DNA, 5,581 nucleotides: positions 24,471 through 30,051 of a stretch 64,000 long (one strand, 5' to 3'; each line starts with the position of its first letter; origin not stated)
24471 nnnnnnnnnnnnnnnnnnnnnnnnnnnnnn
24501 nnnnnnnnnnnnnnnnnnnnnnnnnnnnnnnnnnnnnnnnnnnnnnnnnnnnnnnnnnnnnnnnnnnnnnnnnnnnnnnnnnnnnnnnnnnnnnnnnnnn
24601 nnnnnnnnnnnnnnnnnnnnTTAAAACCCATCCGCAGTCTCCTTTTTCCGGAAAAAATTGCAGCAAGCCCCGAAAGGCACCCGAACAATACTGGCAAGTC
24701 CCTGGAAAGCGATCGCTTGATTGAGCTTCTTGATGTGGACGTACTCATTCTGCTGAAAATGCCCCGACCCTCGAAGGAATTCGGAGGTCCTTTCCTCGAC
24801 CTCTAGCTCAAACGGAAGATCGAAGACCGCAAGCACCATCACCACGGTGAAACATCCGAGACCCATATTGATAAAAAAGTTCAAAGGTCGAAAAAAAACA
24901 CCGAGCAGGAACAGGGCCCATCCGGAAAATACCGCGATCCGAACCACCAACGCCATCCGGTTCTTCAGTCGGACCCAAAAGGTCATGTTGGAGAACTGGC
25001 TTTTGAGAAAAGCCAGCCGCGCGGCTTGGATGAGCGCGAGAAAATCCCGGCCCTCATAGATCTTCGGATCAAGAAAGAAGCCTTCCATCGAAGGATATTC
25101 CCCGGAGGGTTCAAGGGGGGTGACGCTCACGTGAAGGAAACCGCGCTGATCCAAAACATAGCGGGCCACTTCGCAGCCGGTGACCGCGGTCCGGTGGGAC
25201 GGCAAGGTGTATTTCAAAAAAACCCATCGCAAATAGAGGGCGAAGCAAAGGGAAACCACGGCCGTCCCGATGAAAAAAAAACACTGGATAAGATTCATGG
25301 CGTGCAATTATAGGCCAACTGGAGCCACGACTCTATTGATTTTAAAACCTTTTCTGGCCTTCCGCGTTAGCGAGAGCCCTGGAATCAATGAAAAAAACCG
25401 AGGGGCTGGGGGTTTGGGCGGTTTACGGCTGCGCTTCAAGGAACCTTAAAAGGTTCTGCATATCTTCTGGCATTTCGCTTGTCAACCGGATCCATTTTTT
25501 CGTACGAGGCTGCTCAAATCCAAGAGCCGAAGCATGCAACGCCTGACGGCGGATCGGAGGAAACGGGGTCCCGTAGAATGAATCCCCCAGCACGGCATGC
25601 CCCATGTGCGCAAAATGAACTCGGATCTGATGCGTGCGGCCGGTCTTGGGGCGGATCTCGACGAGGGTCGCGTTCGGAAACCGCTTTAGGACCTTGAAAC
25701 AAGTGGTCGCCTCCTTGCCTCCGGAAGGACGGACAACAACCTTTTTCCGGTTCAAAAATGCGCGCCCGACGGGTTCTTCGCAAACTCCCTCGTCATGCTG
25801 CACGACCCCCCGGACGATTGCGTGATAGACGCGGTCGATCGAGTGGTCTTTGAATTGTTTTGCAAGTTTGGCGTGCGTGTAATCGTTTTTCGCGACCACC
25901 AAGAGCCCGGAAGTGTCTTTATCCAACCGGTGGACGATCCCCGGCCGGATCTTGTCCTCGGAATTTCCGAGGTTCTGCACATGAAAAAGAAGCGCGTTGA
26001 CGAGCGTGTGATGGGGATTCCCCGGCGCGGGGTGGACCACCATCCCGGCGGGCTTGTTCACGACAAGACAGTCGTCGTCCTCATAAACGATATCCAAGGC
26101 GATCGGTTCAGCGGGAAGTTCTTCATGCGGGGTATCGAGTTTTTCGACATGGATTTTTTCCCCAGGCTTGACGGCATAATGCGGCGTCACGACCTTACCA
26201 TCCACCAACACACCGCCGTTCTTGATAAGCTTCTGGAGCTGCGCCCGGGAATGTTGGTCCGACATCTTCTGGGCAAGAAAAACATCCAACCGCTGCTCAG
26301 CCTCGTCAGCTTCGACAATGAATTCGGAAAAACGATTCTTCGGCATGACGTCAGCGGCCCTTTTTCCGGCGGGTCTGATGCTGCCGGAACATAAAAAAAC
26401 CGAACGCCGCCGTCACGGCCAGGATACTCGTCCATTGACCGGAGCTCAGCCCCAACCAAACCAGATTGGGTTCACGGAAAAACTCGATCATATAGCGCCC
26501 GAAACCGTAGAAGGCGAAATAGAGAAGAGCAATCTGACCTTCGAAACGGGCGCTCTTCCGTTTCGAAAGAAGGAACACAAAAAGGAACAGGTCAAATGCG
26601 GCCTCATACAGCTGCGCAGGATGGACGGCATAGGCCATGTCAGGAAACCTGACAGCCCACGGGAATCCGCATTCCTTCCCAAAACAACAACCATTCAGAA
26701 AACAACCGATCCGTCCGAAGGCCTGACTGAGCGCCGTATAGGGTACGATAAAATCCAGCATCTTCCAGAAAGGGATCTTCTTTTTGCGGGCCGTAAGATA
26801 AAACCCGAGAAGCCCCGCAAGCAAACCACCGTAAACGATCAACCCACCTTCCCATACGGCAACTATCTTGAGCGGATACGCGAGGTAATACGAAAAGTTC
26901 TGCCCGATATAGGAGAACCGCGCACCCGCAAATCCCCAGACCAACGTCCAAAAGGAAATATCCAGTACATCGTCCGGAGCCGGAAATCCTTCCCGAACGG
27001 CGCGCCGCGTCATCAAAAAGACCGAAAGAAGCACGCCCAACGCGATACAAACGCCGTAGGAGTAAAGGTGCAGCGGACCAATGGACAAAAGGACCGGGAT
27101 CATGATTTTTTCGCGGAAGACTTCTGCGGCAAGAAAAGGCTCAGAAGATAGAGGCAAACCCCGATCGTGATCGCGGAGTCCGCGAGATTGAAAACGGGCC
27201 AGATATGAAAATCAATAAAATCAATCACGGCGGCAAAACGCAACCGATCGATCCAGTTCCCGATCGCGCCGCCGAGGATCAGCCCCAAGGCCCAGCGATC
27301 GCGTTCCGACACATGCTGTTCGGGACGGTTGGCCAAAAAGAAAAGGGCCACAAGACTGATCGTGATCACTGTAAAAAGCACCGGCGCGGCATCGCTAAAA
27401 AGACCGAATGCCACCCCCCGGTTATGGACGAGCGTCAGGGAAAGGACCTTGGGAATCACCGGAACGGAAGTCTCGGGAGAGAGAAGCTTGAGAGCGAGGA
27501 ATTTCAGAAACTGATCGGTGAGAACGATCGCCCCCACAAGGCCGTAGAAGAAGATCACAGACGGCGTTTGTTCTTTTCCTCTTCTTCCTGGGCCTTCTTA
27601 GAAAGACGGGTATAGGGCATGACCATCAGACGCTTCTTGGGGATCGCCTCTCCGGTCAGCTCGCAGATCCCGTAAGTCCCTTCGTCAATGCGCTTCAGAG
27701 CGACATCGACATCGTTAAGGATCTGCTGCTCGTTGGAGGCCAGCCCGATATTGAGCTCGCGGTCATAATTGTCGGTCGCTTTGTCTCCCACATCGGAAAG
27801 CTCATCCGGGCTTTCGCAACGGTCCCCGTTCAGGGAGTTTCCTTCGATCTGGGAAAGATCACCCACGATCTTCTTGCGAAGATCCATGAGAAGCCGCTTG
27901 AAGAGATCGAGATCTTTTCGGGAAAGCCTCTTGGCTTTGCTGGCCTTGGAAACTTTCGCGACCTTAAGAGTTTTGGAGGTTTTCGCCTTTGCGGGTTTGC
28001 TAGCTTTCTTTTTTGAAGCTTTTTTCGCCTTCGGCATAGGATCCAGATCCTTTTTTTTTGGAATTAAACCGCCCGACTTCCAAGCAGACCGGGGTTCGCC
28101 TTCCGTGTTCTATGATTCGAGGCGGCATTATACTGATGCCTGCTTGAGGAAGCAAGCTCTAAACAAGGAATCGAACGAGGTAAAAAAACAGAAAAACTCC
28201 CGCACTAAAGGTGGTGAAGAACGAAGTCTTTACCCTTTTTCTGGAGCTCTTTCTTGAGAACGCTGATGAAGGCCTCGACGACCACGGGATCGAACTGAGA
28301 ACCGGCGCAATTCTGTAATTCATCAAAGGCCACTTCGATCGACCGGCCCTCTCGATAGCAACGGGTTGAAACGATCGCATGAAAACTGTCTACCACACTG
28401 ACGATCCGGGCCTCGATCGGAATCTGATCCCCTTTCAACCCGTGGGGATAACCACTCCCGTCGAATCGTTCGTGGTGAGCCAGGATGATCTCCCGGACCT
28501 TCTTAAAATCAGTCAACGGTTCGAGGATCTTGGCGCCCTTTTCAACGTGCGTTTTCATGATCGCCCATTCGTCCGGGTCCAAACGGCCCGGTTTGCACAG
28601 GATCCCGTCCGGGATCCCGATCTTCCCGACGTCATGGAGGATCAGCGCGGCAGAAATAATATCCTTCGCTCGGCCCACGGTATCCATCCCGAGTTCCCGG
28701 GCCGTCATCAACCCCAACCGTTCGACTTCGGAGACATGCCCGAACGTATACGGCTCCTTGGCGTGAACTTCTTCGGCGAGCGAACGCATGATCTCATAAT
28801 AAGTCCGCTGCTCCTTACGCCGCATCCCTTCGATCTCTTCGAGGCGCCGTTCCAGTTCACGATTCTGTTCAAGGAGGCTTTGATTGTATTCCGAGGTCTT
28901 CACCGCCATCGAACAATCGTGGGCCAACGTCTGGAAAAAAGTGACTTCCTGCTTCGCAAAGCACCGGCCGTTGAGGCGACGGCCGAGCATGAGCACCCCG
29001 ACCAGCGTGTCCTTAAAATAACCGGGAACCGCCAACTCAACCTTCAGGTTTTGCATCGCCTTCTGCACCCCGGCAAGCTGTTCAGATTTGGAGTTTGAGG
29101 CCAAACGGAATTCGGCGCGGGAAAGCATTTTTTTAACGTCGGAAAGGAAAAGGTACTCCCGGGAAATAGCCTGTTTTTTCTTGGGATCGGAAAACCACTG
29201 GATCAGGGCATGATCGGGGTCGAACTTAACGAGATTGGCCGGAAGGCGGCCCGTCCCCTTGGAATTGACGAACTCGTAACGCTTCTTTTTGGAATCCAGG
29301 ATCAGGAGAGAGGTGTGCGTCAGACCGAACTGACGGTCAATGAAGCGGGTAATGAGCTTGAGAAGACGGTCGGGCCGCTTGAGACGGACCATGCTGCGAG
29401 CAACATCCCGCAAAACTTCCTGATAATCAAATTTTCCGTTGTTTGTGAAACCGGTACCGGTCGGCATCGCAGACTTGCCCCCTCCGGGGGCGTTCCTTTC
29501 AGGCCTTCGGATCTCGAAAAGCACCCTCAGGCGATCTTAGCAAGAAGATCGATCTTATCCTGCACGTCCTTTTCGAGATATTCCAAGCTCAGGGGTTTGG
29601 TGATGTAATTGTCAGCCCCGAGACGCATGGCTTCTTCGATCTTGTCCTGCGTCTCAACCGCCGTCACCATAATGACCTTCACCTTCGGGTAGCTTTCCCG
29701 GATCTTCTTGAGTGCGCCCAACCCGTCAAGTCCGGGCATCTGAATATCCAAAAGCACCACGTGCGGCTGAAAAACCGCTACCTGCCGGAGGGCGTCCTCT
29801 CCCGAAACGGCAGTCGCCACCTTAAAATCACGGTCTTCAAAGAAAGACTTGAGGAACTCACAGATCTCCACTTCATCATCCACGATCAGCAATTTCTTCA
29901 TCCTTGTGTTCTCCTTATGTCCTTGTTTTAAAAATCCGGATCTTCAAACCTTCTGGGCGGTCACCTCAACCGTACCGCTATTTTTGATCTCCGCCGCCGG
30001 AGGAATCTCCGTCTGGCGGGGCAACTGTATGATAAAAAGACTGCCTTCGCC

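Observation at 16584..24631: Co-directional late-step menaquinone (futalosine-type) gene array with UbiX/UbiD/UbiA-like components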

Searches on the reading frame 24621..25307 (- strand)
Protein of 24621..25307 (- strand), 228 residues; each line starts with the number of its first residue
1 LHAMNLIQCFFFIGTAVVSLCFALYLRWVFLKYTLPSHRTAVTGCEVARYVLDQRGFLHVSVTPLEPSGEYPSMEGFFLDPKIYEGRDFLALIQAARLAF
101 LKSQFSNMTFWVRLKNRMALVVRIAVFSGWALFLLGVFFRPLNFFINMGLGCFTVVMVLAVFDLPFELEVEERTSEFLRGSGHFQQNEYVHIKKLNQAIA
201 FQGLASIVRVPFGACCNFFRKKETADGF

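Call 3: search_protein_families(library=ncbifam, proteins=[window:24621-25307:-])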
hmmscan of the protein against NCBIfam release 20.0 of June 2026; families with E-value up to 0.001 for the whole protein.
window:24621-25307:- (228 aa): 0 families

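Call 4: search_protein_families(library=pfam, proteins=[window:24621-25307:-])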
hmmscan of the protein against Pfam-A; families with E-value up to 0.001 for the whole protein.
window:24621-25307:- (228 aa): 1 family
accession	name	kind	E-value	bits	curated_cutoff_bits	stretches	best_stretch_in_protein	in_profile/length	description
PF04298.18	Zn_peptidase_2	-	9.6e-20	71.5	27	1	10-205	3-201/218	Putative neutral zinc metallopeptidase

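Call 87: search_protein_representatives(protein=window:24621-25298:-)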
Query: 225 residues. Proteins with E-value up to 0.001 (for the whole library): 189; up to 1e-10: 30; up to 1e-30: 2. The best 150 are listed.
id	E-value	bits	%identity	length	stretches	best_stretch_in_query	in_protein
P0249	2.2e-87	309.0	62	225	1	2-225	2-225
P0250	4.8e-53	196.7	44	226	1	1-217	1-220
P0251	1.3e-25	107.0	35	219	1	14-215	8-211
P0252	1.1e-24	104.0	31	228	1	10-214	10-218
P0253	1.7e-23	100.1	33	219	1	10-218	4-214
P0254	3.3e-20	89.3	34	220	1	19-210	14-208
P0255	9.7e-20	87.8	29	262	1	23-221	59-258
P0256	2.6e-18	83.1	31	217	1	17-209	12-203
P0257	4.5e-18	82.3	33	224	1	30-211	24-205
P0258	4.1e-17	79.2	45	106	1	133-219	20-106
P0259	1.6e-16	77.3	32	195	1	33-208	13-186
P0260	6.5e-16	75.3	27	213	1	11-210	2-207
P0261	1.7e-15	73.9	31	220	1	28-209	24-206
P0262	2.5e-15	73.4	30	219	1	13-210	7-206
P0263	3.4e-15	72.9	28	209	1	10-218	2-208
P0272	8.2e-12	61.9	30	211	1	13-210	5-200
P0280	3.3e-10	56.6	29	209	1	33-211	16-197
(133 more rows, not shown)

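Call 89: find_encoding_contigs(protein=P0254, flank=6000, max_places=2)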
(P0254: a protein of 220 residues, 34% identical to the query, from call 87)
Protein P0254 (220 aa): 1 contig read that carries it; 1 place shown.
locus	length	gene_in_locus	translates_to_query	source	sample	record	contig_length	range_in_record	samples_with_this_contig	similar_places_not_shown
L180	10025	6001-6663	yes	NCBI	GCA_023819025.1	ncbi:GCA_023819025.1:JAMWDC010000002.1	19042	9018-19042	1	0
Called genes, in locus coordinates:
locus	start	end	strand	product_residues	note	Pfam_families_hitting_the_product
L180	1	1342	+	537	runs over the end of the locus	PF13185:GAF_2 (weak), PF00512:HisKA, PF02518:HATPase_c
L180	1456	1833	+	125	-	PF00072:Response_reg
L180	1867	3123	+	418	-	PF13487:HD_5, PF01966:HD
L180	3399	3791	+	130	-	PF01258:zf-dskA_traR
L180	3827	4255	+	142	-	PF01252:Peptidase_A8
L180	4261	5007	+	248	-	PF01790:LGT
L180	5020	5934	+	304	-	PF01479:S4, PF00849:PseudoU_synth_2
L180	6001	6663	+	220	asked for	PF04298:Zn_peptidase_2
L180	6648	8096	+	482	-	PF20695:UbiD_N, PF01977:UbiD, PF20696:UbiD_C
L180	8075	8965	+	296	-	PF01040:UbiA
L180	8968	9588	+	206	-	PF02441:Flavoprotein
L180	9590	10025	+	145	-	PF02621:VitK2_biosynth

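Call 90: find_encoding_contigs(protein=P0272, flank=6000, max_places=1)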
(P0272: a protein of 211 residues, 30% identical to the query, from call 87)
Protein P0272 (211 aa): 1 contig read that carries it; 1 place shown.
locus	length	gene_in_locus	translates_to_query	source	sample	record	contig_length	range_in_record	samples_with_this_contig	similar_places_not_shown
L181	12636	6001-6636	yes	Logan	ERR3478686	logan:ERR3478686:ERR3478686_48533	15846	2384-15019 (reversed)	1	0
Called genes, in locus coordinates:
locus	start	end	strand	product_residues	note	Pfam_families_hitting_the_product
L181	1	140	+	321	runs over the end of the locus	?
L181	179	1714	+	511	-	PF13185:GAF_2 (weak), PF00512:HisKA, PF02518:HATPase_c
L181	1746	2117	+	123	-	PF00072:Response_reg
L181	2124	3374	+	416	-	PF13487:HD_5, PF01966:HD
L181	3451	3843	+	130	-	PF01258:zf-dskA_traR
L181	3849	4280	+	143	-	PF01252:Peptidase_A8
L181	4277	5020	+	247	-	PF01790:LGT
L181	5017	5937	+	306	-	PF00849:PseudoU_synth_2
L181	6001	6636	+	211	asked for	PF04298:Zn_peptidase_2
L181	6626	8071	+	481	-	PF20695:UbiD_N, PF01977:UbiD, PF20696:UbiD_C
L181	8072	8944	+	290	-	PF01040:UbiA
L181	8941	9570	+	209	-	PF02441:Flavoprotein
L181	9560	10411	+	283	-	PF02621:VitK2_biosynth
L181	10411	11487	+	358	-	PF04055:Radical_SAM, PF19288:CofH_C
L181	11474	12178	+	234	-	PF01209:Ubie_methyltran, PF13489:Methyltransf_23, PF01728:FtsJ (weak), PF13847:Methyltransf_31, PF08241:Methyltransf_11, PF08242:Methyltransf_12, PF13649:Methyltransf_25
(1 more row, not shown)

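Call 91: find_encoding_contigs(protein=P0280, flank=6000, max_places=1)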
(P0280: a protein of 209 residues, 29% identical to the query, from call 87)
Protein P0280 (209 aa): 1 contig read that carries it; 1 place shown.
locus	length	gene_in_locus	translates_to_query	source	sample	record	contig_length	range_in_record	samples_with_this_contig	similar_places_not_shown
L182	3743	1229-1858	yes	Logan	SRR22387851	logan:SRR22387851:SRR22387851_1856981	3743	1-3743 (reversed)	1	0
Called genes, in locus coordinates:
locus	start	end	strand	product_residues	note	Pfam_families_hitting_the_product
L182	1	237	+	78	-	?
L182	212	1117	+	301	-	PF01479:S4, PF00849:PseudoU_synth_2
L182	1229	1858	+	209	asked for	PF04298:Zn_peptidase_2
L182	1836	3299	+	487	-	PF20695:UbiD_N, PF01977:UbiD, PF20696:UbiD_C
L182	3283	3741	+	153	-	?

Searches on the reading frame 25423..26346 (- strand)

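Call 3: search_protein_families(library=ncbifam, proteins=[window:25423-26346:-])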
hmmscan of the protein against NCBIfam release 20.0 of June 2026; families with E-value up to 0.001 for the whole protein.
window:25423-26346:- (307 aa): 9 families
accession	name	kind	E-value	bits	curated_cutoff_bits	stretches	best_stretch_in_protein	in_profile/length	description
TIGR00005.1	rluA_subfam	subfamily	2.4e-89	299.6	192.7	1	15-303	3-297/298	RluA family pseudouridine synthase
NF008385.0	PRK11180.1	equivalog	1.9e-69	234.5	351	1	10-304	10-313/325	23S rRNA pseudouridine(1911/1915/1917) synthase RluD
NF008249.0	PRK11025.1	equivalog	1.1e-45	155.9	378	1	10-304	12-314/317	23S rRNA pseudouridine(955/2504/2580) synthase RluC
NF008321.0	PRK11112.1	equivalog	4.9e-33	114.5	328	1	84-302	2-233/257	tRNA pseudouridine(65) synthase TruC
NF007543.0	PRK10158.1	equivalog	7.1e-30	104.3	286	1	78-284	9-209/219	bifunctional tRNA pseudouridine(32) synthase/23S rRNA pseudouridine(746) synthase RluA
TIGR01621.1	RluA-like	hypoth_equivalog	2.5e-28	98.8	222.3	1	84-279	2-185/217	TIGR01621 family pseudouridine synthase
TIGR00093.1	TIGR00093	subfamily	4.3e-07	29.8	109.3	1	137-253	33-136/161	pseudouridine synthase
NF003717.0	PRK05327.1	equivalog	0.00058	19.8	116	1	17-69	91-143/202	30S ribosomal protein S4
NF008097.0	PRK10839.1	equivalog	0.0009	18.9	275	0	19-253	2-198/232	16S rRNA pseudouridine(516) synthase RsuA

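Call 4: search_protein_families(library=pfam, proteins=[window:25423-26346:-])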
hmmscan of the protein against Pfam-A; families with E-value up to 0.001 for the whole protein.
window:25423-26346:- (307 aa): 2 families
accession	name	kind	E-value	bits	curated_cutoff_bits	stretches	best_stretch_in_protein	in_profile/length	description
PF00849.27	PseudoU_synth_2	-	1e-36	126.9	26.8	1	93-247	2-152/152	RNA pseudouridylate synthase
PF01479.30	S4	-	4.8e-12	45.9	22.8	1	18-65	1-48/48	S4 domain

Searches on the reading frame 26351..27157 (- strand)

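Call 7: search_protein_families(library=ncbifam, proteins=[window:26351-27157:-], max_evalue=0.00001)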
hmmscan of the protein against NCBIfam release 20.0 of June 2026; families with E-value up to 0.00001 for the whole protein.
window:26351-27157:- (268 aa): 7 families
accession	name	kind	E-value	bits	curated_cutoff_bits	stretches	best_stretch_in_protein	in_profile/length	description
NF000778.0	PRK00052.3-4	equivalog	4.3e-55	187.1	334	1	20-263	2-249/252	prolipoprotein diacylglyceryl transferase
TIGR00544.1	lgt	equivalog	1.5e-41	142.7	118.9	1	21-257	12-268/280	prolipoprotein diacylglyceryl transferase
NF000784.0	PRK00052.4-5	subfamily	3.1e-34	118.5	409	1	19-179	1-161/298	prolipoprotein diacylglyceryl transferase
NF009611.0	PRK13108.1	equivalog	8.5e-27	94.2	636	1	25-258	17-275/476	prolipoprotein diacylglyceryl transferase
NF000779.0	PRK00052.3-5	equivalog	1.7e-17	64.1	405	1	20-243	7-222/257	prolipoprotein diacylglyceryl transferase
NF000775.0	PRK00052.2-5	equivalog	3.2e-15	56.2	428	1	28-265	19-284/288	prolipoprotein diacylglyceryl transferase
NF000777.0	PRK00052.3-2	equivalog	3.8e-06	26.7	558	1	103-229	111-245/310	prolipoprotein diacylglyceryl transferase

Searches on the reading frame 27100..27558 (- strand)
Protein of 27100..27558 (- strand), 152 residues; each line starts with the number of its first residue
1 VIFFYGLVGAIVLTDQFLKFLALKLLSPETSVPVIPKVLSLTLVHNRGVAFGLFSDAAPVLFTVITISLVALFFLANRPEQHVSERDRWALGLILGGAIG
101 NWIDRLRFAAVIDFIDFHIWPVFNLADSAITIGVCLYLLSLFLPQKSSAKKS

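Call 7: search_protein_families(library=ncbifam, proteins=[window:27100-27558:-], max_evalue=0.00001)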
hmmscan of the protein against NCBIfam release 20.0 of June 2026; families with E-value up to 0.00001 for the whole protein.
window:27100-27558:- (152 aa): 21 families
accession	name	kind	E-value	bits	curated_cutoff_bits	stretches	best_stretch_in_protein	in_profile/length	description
TIGR00077.1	lspA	equivalog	1.4e-32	112.9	73.95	1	2-150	10-163/164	signal peptidase II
NF011371.0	PRK14790.1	equivalog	2.8e-32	111.9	202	1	11-146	19-157/169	lipoprotein signal peptidase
NF011368.0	PRK14787.1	equivalog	8.8e-31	107.2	177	1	1-139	1-151/167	lipoprotein signal peptidase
NF011360.0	PRK14779.1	subfamily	1.1e-29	103.6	177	1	2-146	10-159/163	lipoprotein signal peptidase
NF011365.0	PRK14784.1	equivalog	2.9e-28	99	181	1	3-149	6-154/160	lipoprotein signal peptidase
NF011352.0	PRK14770.1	equivalog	3.4e-28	98.2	223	1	10-151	25-172/173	lipoprotein signal peptidase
NF011357.0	PRK14775.1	equivalog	7.4e-25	87.8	201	1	11-143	14-148/170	lipoprotein signal peptidase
NF011366.0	PRK14785.1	subfamily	5.5e-23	81.9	256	1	3-146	43-195/198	lipoprotein signal peptidase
NF011355.0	PRK14773.1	subfamily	8.7e-23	81.2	218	1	36-148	70-193/206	lipoprotein signal peptidase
NF011370.0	PRK14789.1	equivalog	1.2e-22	80.5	248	1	11-137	18-145/194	lipoprotein signal peptidase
NF011367.0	PRK14786.1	equivalog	2.5e-22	79.7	190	1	5-147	4-146/154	lipoprotein signal peptidase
NF011359.0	PRK14777.1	subfamily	1.7e-20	73.4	187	1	7-149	32-185/191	lipoprotein signal peptidase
NF011362.0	PRK14781.1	subfamily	1.2e-19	71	177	1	7-149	24-167/170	lipoprotein signal peptidase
NF011350.0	PRK14768.1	equivalog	1.5e-19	70.8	210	1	11-146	10-146/148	lipoprotein signal peptidase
NF011358.0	PRK14776.1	equivalog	3.3e-18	66.1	285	1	7-149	16-162/170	lipoprotein signal peptidase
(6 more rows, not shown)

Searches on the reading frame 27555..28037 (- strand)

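Call 7: search_protein_families(library=ncbifam, proteins=[window:27555-28037:-], max_evalue=0.00001)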
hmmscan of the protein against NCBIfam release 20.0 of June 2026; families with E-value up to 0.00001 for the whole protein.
window:27555-28037:- (160 aa): 3 families
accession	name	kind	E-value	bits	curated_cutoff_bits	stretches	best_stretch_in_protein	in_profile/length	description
TIGR02890.1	bacill_yteA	subfamily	5.1e-24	85.2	134.4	1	42-159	2-123/159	regulatory protein, yteA family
NF033459.1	DksA_like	equivalog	6.2e-17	61.9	105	1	42-157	2-113/113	RNA polymerase-binding protein DksA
TIGR02420.1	dksA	equivalog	2.3e-15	57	115.5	1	39-151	2-109/110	RNA polymerase-binding protein DksA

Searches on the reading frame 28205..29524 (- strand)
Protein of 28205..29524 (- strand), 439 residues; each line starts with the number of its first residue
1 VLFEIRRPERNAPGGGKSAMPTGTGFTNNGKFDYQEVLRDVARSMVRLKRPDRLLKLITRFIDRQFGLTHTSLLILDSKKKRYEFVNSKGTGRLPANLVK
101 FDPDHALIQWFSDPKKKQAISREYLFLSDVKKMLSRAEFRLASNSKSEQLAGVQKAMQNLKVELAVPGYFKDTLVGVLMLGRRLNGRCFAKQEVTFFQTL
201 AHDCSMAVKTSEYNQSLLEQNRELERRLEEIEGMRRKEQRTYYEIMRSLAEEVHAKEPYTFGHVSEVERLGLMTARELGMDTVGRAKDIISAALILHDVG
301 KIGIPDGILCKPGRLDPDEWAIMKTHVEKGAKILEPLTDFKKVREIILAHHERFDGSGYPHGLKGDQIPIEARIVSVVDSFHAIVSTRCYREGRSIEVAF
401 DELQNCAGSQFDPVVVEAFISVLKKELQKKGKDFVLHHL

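Call 7: search_protein_families(library=ncbifam, proteins=[window:28205-29524:-], max_evalue=0.00001)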
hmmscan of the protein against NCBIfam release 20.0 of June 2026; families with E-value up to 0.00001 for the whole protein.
window:28205-29524:- (439 aa): 2 families
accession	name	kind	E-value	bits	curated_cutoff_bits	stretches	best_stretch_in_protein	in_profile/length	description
NF053512.1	nitric_RR_NosR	exception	3.2e-39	135.2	400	1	216-431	148-362/422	response regulator c-di-GMP phosphodiesterase, NosR family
TIGR00277.1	HDIG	domain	4.6e-07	29.6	27.6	1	259-352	4-83/84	HDIG domain-containing metalloprotein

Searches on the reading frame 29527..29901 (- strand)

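Call 7: search_protein_families(library=ncbifam, proteins=[window:29527-29901:-], max_evalue=0.00001)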
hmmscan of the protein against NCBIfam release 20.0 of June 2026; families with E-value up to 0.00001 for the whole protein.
window:29527-29901:- (124 aa): 97 families (the best 25 are shown)
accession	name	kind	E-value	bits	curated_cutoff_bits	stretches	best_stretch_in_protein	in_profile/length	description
TIGR02875.1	spore_0_A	equivalog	9.3e-24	84.1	200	1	3-115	4-120/262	sporulation transcription factor Spo0A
NF008469.0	PRK11361.1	equivalog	3.5e-23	82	714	1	2-119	5-122/461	acetoacetate metabolism transcriptional regulator AtoC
NF052313.1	T9SS_RR_PorX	equivalog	3.4e-22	78.9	300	1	3-105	2-104/513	T9SS response regulator signal transducer PorX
NF053854.1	RespRegPhoBBctds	equivalog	5.1e-22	78.3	270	1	4-110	1-108/225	two-component system response regulator PhoB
NF041367.1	CheY_Halo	equivalog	1.1e-21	77.3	200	1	5-115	2-112/114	chemotaxis protein CheY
NF033117.2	vanR_ACDEGLN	exception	5.9e-21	75.1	350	1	4-105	1-101/226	VanR-ABDEGLN family response regulator transcription factor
NF045944.1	ResRegRpaBCyano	equivalog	7e-21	74.6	330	1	5-114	1-109/229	response regulator transcription factor RpaB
NF040534.1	resp_reg_YycF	equivalog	1e-20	74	340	1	2-109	1-107/231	response regulator YycF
NF007969.0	PRK10693.1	equivalog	4.2e-20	72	329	1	2-105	8-111/337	two-component system response regulator RssB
TIGR02154.1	PhoB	equivalog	7.7e-20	71.2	296.2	1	2-110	3-113/226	phosphate regulon transcriptional regulator PhoB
NF040689.1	MtrAB_MtrA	equivalog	8.7e-20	71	300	1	4-110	1-106/219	MtrAB system response regulator MtrA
NF045505.1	RR_RssB_Pseudo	equivalog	3e-19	69.4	700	1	3-118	7-123/394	two-component system response regulator RssB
NF051850.1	RespRegRprY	equivalog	3.8e-19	69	370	1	3-112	6-115/234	response regulator transcription factor RprY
NF001965.0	PRK00742.1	subfamily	6.8e-19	68.3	293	1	3-119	5-123/357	chemotaxis-specific protein-glutamate methyltransferase CheB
NF007005.1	PRK09468.1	equivalog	1.7e-18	66.9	331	1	2-107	4-109/237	osmolarity response regulator transcription factor OmpR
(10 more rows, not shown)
